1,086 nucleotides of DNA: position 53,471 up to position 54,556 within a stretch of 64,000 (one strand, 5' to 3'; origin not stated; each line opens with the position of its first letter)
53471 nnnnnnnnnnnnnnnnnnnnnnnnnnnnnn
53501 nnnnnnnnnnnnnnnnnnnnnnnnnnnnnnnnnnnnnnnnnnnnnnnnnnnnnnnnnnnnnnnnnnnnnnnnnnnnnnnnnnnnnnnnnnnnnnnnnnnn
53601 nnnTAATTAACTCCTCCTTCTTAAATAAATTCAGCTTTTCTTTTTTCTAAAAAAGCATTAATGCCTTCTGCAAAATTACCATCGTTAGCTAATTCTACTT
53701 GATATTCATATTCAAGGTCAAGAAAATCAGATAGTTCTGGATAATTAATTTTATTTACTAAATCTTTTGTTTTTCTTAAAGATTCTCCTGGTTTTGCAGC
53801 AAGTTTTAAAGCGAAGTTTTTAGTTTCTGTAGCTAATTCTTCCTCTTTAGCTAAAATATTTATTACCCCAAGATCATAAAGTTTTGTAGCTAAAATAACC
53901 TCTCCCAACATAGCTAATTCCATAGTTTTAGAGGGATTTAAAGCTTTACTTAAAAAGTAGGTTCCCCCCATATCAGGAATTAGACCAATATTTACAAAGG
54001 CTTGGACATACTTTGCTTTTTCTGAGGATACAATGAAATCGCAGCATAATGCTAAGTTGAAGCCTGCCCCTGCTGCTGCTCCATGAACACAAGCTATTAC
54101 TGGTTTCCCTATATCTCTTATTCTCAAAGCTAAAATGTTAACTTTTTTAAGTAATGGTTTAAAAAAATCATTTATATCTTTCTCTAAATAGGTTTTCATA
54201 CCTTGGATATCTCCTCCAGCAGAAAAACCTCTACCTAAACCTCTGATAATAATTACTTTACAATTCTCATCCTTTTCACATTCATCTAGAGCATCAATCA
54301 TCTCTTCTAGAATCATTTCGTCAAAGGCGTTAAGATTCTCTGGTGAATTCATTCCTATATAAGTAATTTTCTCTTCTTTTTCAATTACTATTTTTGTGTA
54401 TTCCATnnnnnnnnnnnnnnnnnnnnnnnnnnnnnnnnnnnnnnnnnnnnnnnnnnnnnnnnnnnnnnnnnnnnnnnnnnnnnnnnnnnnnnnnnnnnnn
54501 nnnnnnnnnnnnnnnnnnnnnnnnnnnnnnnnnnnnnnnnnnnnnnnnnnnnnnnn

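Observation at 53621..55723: CCA-type nucleotidyltransferase and a full-length crotonase joined in one ORF, one homopolymer slip away from two genes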

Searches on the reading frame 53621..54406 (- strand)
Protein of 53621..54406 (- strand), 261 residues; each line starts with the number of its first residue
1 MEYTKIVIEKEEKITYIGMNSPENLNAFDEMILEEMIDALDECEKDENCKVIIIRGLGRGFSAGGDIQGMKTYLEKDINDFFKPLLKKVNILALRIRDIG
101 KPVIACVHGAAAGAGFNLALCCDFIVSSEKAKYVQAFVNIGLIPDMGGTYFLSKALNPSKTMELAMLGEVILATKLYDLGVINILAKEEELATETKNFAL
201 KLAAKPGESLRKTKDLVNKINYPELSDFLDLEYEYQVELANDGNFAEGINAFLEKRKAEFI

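Call 31: search_solved_structures(query=window:53621-54406:-, max_evalue=1e-10, show_alignments=2)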
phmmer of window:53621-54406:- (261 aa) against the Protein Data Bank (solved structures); distinct sequences matched with E-value up to 1e-10: 166 (the best 60 are shown).
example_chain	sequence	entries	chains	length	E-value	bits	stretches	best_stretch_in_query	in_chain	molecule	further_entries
2ej5_A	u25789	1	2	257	1.9e-43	152.4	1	5-260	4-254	Enoyl-CoA hydratase subunit II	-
4fzw_C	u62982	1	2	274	1.1e-41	146.7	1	10-260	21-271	1,2-epoxyphenylacetyl-CoA isomerase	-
4jfc_A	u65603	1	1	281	6.2e-38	134.4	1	15-259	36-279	Enoyl-CoA hydratase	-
5xzd_A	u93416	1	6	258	2.7e-37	132.3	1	1-260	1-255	Enoyl-CoA hydratase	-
2pbp_A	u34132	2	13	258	7.4e-35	124.3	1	2-260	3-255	Enoyl-CoA hydratase subunit I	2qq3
5zai_A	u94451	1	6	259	1e-34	123.9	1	1-260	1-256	3-hydroxypropionyl-coenzyme A dehydratase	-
9qwv_A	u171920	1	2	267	4.9e-34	121.6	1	14-260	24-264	Enoyl-CoA hydratase, mitochondrial, putative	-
4fjw_D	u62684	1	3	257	1.4e-32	116.9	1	1-260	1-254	Probable enoyl-CoA hydratase echA8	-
3pzk_A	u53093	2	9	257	1.4e-32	116.9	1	1-260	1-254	e enoyl-CoA hydratase echA8 | enoyl-CoA hydratase echA8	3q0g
3q0j_A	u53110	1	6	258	1.4e-32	116.9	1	1-260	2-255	enoyl-CoA hydratase echA8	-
6sl9_AAA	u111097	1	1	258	1.6e-32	116.7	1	6-260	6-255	Enoyl-CoA hydratase/carnithine racemase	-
6slb_AAA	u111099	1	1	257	1.6e-32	116.6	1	6-260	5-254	Enoyl-CoA hydratase/carnithine racemase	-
3h81_A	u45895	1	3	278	1.9e-32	116.4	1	1-260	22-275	enoyl-CoA hydratase echA8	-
3hrx_A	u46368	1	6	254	2.3e-32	116.2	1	7-260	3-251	Probable enoyl-CoA hydratase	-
4lk5_A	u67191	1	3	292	4.1e-32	115.3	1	15-260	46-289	enoyl-CoA hydratase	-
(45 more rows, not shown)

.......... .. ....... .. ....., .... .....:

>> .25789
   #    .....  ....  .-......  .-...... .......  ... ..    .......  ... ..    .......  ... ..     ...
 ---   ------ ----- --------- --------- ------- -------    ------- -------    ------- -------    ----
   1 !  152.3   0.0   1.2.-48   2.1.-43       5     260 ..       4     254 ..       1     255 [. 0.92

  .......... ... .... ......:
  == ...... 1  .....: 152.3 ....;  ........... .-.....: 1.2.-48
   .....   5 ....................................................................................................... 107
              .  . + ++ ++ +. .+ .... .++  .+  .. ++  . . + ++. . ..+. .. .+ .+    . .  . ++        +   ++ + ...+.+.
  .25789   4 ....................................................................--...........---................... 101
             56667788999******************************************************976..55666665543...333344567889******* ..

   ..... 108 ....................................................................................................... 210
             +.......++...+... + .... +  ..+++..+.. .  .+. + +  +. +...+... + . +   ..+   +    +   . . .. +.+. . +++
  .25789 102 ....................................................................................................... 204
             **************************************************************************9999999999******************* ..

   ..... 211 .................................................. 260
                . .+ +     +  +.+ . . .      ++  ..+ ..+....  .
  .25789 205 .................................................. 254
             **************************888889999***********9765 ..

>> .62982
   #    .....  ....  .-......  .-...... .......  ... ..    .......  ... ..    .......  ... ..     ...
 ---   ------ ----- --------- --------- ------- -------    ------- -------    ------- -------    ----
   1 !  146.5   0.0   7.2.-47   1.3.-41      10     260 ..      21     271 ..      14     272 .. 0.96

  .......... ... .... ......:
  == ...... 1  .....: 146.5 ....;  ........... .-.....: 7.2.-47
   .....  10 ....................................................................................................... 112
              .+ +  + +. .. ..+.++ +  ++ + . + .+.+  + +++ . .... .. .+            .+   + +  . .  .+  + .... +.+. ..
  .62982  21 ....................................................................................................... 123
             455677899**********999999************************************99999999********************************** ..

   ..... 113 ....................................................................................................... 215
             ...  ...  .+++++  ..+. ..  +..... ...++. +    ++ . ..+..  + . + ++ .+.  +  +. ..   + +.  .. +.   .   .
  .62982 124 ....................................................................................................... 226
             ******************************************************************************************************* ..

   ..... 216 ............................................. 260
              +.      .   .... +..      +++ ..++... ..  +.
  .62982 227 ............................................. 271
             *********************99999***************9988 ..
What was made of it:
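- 53621..54406 (-): Crotonase-fold part (residues 440-700 plus stop), of the PaaG/FabM type. The best PDB matches are 2EJ5 and PaaG 4FZW_C (call 31).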

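Call 53: find_homologous_proteins(query=window:53621-54406:-, max_evalue=1e-20)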
Query window:53621-54406:- (261 aa): 7947 proteins with E <= 1e-20 among 8000 candidates; the best 120 are listed.
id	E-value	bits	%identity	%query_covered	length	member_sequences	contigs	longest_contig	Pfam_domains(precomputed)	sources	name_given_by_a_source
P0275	3.7e-141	487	83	100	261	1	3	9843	PF00378.26,PF16113.11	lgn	-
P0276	1.6e-138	479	82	100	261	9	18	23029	PF00378.26,PF16113.11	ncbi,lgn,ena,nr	ncbi:MAG: enoyl-CoA hydratase-related protein [Eubacteriales bacterium]|nr:enoyl-CoA hydratase-relat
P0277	3.4e-136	471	80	100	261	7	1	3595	PF00378.26,PF16113.11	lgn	-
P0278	1.8e-134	465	80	100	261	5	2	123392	PF00378.26,PF16113.11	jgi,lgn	jgi:enoyl-CoA hydratase/carnithine racemase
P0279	1.2e-133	463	80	100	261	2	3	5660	PF00378.26,PF16113.11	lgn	-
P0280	6.5e-126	437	75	100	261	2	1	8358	PF00378.26,PF16113.11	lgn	-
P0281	1.3e-123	430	74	100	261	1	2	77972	PF00378.26,PF16113.11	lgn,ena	-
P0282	1.5e-121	423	73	100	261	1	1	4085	PF00378.26,PF16113.11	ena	-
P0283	3.5e-119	415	73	100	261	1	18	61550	PF00378.26,PF16113.11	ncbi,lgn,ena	-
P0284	2.2e-118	413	76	100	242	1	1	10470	PF00378.26,PF16113.11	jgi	jgi:enoyl-CoA hydratase/carnithine racemase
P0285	9.6e-103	361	64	99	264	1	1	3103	PF00378.26,PF16113.11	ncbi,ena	-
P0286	1.7e-96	341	58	99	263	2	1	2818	PF00378.26,PF16113.11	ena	-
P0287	2.9e-91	324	58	99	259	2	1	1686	PF00378.26,PF16113.11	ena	-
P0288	6.9e-69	251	49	100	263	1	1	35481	PF00378.26,PF16113.11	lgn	-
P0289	2.8e-68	249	49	100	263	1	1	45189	PF00378.26,PF16113.11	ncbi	-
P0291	1.4e-67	246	47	100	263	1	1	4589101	PF00378.26,PF16113.11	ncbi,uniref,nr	ncbi:enoyl-CoA hydratase/isomerase family protein [Crassaminicella profunda]|uniref:enoyl-CoA hydrat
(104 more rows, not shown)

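Call 54: find_encoding_contigs(protein=P0285, flank=5000, max_places=2)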
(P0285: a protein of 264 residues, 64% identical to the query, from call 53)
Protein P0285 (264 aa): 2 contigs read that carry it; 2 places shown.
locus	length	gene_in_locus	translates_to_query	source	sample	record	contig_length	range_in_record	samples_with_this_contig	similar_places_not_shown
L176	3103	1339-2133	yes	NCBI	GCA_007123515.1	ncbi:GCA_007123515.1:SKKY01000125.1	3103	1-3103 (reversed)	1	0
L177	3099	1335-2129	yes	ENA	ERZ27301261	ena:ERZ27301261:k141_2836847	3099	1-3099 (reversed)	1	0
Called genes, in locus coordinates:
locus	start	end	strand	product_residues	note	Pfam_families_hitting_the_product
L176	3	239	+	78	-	?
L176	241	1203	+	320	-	PF04055:Radical_SAM, PF06968:BATS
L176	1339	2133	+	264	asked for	PF00378:ECH_1, PF16113:ECH_2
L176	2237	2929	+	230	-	PF00072:Response_reg, PF00486:Trans_reg_C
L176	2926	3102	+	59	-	?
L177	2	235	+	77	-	?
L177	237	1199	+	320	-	PF04055:Radical_SAM, PF06968:BATS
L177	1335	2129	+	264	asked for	PF00378:ECH_1, PF16113:ECH_2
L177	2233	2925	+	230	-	PF00072:Response_reg, PF00486:Trans_reg_C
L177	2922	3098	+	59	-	?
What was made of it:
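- The crotonase occurs without the nucleotidyltransferase in L176 (call 54).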

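Call 55: find_encoding_contigs(protein=P0291, flank=7000, max_places=2)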
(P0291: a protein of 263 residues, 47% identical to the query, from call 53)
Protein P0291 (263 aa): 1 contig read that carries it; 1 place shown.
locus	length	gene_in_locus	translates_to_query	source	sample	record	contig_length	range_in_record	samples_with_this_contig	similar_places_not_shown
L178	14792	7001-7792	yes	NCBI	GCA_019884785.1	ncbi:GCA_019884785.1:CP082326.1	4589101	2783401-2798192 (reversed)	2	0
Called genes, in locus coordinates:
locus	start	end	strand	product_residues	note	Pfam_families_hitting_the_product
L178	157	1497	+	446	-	PF00989:PAS (faint), PF13426:PAS_9 (faint), PF00004:AAA (faint), PF01078:Mg_chelatase (faint), PF00158:Sigma54_activat, PF14532:Sigma54_activ_2, PF07728:AAA_5 (faint), PF25601:AAA_lid_14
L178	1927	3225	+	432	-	PF02447:GntP_permease (weak), PF03553:Na_H_antiporter, PF03600:CitMHS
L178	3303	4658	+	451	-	PF07287:AtuA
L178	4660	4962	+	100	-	PF23544:AtuA_ferredoxin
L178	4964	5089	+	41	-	PF02637:GatB_Yqey (weak)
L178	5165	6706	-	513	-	PF00704:Glyco_hydro_18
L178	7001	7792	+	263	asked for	PF00378:ECH_1, PF16113:ECH_2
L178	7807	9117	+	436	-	PF02550:AcetylCoA_hydro, PF13336:AcetylCoA_hyd_C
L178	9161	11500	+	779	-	PF02737:3HCDH_N, PF00725:3HCDH, PF00378:ECH_1, PF16113:ECH_2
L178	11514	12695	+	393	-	PF00108:Thiolase_N, PF00109:ketoacyl-synt (weak), PF02803:Thiolase_C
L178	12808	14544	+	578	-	PF02770:Acyl-CoA_dh_M, PF00441:Acyl-CoA_dh_1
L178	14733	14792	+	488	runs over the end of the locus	PF00989:PAS, PF08448:PAS_4 (weak), PF13426:PAS_9, PF00512:HisKA, PF14501:HATPase_c_5 (faint), PF02518:HATPase_c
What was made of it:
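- The nearest outside crotonase sits in a beta-oxidation-type cluster (call 55). The crotonase keeps the ordinary acyl-CoA enzyme motifs, and its outside relatives sit in beta-oxidation clusters (calls 31, 55).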
